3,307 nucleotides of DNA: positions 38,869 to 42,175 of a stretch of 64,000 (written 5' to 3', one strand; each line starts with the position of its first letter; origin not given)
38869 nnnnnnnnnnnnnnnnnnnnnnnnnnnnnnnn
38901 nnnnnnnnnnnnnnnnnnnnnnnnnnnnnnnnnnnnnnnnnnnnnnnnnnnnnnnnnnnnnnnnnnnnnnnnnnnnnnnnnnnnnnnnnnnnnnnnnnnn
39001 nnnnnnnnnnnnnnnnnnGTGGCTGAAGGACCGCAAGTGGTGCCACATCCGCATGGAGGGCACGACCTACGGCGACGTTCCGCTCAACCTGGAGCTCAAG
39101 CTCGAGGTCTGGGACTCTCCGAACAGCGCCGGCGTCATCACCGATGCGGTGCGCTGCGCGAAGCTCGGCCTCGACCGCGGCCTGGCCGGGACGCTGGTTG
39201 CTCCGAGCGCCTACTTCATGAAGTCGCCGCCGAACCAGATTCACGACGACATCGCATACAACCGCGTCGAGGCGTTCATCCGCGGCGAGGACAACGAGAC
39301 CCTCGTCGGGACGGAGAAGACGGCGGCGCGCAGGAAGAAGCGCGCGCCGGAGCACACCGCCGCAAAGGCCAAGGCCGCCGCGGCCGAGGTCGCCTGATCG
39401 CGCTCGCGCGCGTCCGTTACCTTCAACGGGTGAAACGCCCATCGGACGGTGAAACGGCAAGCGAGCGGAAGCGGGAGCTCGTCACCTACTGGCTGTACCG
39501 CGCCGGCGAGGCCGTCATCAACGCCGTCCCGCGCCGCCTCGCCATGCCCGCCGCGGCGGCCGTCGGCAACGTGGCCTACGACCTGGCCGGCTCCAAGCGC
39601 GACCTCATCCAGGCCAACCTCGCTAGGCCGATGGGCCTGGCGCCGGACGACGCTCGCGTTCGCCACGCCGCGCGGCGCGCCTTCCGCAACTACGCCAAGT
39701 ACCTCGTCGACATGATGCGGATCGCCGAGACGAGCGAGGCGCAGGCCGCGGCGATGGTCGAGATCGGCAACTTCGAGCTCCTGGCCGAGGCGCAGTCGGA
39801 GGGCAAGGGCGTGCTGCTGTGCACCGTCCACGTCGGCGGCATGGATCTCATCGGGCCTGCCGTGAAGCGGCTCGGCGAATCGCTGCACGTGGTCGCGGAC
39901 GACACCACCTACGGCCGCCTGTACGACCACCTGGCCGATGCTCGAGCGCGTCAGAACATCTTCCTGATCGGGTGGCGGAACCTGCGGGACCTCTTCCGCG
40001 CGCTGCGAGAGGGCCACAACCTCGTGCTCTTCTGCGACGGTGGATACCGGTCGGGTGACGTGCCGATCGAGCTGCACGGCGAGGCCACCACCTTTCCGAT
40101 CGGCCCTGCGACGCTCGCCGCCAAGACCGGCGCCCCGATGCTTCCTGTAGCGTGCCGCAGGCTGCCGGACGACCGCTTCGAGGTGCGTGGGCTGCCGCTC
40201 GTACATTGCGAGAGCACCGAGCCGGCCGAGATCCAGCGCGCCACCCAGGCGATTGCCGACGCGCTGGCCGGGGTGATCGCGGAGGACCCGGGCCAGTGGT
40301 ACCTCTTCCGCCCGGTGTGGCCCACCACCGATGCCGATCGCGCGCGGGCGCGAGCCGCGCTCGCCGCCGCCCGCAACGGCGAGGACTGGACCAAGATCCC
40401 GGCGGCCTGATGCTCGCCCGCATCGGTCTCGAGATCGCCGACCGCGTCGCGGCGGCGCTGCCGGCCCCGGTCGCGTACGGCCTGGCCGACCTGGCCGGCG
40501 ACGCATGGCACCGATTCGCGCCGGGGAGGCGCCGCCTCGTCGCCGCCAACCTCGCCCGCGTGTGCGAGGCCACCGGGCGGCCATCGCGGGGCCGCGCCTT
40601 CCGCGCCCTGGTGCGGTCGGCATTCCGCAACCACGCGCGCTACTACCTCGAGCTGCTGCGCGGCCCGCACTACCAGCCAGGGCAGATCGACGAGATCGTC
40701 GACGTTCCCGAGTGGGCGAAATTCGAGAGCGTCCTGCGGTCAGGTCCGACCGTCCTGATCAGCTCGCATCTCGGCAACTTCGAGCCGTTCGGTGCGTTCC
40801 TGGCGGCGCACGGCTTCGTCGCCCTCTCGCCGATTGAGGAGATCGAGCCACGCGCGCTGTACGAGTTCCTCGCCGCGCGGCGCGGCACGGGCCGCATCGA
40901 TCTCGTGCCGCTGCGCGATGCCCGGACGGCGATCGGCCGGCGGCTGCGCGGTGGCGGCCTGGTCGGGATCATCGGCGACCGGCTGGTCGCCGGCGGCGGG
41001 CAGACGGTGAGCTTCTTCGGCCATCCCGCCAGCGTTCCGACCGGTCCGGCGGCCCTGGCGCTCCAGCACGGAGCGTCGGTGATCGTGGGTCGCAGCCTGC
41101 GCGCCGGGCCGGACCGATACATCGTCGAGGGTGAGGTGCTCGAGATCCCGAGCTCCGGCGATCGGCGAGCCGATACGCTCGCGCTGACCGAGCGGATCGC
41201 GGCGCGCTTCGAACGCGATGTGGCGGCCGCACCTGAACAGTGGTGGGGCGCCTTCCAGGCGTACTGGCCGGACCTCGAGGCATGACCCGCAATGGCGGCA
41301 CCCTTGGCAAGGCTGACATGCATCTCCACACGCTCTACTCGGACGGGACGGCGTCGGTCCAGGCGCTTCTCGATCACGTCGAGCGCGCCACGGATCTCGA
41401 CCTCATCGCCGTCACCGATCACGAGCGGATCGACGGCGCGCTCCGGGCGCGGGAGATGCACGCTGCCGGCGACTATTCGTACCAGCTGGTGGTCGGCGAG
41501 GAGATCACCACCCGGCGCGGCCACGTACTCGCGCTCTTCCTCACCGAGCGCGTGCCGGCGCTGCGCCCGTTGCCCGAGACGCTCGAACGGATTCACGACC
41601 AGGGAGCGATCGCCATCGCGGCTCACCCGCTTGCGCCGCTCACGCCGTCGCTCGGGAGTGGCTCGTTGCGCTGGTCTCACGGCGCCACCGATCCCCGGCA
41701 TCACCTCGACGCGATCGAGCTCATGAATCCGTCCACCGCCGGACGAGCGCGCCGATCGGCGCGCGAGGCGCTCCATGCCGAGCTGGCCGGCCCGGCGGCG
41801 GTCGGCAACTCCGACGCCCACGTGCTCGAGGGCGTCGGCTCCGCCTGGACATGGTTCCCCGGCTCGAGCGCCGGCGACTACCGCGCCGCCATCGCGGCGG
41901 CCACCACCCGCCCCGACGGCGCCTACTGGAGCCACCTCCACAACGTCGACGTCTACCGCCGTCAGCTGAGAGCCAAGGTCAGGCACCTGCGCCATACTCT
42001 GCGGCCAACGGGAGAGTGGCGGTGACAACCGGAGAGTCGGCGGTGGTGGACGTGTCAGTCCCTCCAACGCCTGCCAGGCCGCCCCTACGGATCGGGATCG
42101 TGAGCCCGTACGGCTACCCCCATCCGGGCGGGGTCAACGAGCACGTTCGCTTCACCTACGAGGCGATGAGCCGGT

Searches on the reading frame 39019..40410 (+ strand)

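Call 52: search_protein_families(library=pfam, proteins=[window:39019-40410:+], max_evalue=0.001)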
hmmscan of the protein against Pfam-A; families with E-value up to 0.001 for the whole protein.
window:39019-40410:+ (463 aa): 1 family
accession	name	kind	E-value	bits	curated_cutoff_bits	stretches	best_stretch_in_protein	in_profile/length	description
PF03279.18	Lip_A_acyltrans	-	2.3e-37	129.2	22.3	1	154-434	11-293/295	Bacterial lipid A biosynthesis acyltransferase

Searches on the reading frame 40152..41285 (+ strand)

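Call 52: search_protein_families(library=pfam, proteins=[window:40152-41285:+], max_evalue=0.001)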
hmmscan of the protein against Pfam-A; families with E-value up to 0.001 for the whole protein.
window:40152-41285:+ (377 aa): 1 family
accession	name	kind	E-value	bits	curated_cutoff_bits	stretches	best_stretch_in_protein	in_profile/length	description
PF03279.18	Lip_A_acyltrans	-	8.8e-21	74.8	22.3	1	98-364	24-286/295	Bacterial lipid A biosynthesis acyltransferase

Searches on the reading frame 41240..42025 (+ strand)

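Call 52: search_protein_families(library=pfam, proteins=[window:41240-42025:+], max_evalue=0.001)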
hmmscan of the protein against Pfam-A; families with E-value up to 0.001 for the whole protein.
window:41240-42025:+ (261 aa): 2 families
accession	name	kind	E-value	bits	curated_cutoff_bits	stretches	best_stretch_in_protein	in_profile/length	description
PF13263.12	PHP_C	-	3.8e-08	33.2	21.3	1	183-218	14-51/56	PHP-associated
PF02811.25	PHP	-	7.9e-05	23.5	26.4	1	26-92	1-66/164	PHP domain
